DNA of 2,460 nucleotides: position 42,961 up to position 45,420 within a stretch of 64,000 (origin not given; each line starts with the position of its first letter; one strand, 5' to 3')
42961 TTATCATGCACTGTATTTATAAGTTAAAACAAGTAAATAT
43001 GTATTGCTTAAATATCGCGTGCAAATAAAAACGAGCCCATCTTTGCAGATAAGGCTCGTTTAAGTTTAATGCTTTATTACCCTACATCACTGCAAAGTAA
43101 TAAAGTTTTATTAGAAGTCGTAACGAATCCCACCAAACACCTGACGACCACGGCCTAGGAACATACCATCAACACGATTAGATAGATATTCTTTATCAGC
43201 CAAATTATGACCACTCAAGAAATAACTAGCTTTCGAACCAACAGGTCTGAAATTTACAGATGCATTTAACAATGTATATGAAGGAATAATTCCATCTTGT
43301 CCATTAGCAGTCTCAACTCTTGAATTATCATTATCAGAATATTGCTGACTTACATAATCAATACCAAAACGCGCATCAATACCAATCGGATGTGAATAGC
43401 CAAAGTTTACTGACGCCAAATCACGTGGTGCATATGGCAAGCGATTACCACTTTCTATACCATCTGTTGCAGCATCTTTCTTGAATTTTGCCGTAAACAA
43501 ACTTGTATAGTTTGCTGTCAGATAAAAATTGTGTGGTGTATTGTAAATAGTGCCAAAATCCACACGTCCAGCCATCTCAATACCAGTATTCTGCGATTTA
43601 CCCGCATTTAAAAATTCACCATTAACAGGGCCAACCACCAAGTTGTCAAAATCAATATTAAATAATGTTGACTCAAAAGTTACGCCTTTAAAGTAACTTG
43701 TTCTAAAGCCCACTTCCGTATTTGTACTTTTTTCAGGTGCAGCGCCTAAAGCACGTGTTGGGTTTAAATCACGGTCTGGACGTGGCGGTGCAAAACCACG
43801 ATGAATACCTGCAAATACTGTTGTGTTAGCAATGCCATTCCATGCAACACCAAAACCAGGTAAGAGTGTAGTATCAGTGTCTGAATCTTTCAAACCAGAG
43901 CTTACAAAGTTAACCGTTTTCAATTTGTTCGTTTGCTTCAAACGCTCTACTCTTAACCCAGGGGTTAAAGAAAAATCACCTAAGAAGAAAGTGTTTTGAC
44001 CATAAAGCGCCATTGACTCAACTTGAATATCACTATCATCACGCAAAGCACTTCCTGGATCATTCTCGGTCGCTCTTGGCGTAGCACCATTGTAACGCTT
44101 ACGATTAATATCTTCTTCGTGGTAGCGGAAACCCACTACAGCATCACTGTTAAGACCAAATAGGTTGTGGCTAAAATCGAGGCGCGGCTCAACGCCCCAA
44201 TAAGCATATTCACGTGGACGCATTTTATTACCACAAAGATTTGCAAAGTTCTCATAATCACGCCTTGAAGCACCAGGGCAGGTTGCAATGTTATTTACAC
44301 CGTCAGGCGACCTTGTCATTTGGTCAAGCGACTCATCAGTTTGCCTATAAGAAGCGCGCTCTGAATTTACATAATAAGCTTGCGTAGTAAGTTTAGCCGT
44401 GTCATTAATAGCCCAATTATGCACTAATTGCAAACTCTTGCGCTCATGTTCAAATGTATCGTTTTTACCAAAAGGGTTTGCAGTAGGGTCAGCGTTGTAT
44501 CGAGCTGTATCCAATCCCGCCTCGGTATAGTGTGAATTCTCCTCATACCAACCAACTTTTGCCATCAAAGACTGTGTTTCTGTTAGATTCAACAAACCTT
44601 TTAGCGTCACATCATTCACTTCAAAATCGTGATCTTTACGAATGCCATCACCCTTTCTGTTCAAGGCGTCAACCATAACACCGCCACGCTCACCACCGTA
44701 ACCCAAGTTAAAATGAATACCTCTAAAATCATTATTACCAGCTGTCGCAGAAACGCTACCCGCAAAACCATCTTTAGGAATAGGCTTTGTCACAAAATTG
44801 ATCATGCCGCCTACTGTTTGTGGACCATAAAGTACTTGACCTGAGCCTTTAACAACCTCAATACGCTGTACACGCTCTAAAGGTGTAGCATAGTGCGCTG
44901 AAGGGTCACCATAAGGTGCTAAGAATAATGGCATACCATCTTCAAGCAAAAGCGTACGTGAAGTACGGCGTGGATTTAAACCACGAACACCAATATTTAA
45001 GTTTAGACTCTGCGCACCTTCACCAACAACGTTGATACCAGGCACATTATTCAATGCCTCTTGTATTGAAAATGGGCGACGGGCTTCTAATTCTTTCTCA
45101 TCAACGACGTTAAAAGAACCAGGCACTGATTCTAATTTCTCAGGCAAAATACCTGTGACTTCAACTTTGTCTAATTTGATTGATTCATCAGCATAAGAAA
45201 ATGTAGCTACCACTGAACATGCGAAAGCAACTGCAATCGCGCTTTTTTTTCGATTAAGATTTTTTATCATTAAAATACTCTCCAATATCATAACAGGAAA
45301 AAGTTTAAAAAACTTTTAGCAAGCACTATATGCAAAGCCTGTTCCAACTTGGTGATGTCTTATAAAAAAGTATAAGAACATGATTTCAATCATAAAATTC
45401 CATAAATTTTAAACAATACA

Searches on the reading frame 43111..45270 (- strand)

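Call 109: search_protein_families(library=ncbifam, proteins=[window:43111-45270:-], max_evalue=0.001)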
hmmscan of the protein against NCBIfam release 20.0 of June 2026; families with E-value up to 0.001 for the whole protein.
window:43111-45270:- (719 aa): 26 families (the best 25 are shown)
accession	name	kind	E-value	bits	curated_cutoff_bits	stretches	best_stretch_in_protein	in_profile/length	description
NF041676.1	FecA_OM_dicitr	equivalog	2.9e-69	233.9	1100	2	50-315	133-407/773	TonB-dependent Fe(3+) dicitrate receptor FecA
TIGR01783.1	TonB-siderophor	subfamily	5.2e-61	207.1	223.5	1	49-719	2-649/649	TonB-dependent siderophore receptor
TIGR01786.1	TonB-hemlactrns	subfamily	9.4e-35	120.1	323.75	1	45-719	17-719/719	TonB-dependent hemoglobin/transferrin/lactoferrin family receptor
TIGR01785.1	TonB-hemin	subfamily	4.7e-32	111.3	316.85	1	33-719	1-677/677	TonB-dependent heme/hemoglobin receptor family protein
TIGR01779.1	TonB-B12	equivalog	6.1e-24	84.5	599.7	1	8-311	2-301/614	TonB-dependent vitamin B12 receptor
NF053590.1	TonB_dep_TOL0244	equivalog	2.1e-21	76.2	645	2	33-317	10-280/604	TOL_0244 family TonB-dependent receptor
NF010010.0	PRK13483.1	equivalog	1.2e-19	69.8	927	1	10-175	10-175/660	ligand-gated channel protein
NF010038.0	PRK13513.1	equivalog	6.9e-19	67.8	942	1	7-314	8-305/659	ligand-gated channel protein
NF010011.0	PRK13484.1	equivalog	2.7e-18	65.6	1197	1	11-175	8-172/682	IreA family TonB-dependent siderophore receptor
NF007926.1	PRK10641.1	equivalog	9.7e-18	64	836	1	14-182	7-171/617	TonB-dependent vitamin B12 receptor BtuB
NF041535.1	TonB_rec_PqqU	equivalog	2.9e-17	62.3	1200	2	356-695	306-643/676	TonB-dependent receptor PqqU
NF010012.0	PRK13486.1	equivalog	6.4e-15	54.5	924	1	17-175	12-170/696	TonB-dependent receptor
NF050067.1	TonBEntbctnRecCfrA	equivalog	2.2e-14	52.7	1200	1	12-174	5-169/698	TonB-dependent ferric enterobactin receptor CfrA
NF007465.0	PRK10044.1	equivalog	2.4e-13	49.2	803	1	46-163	76-188/726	ferrichrome porin FhuA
NF010651.0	PRK14050.1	equivalog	2e-12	46.1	884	1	45-164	75-188/730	TonB-dependent siderophore receptor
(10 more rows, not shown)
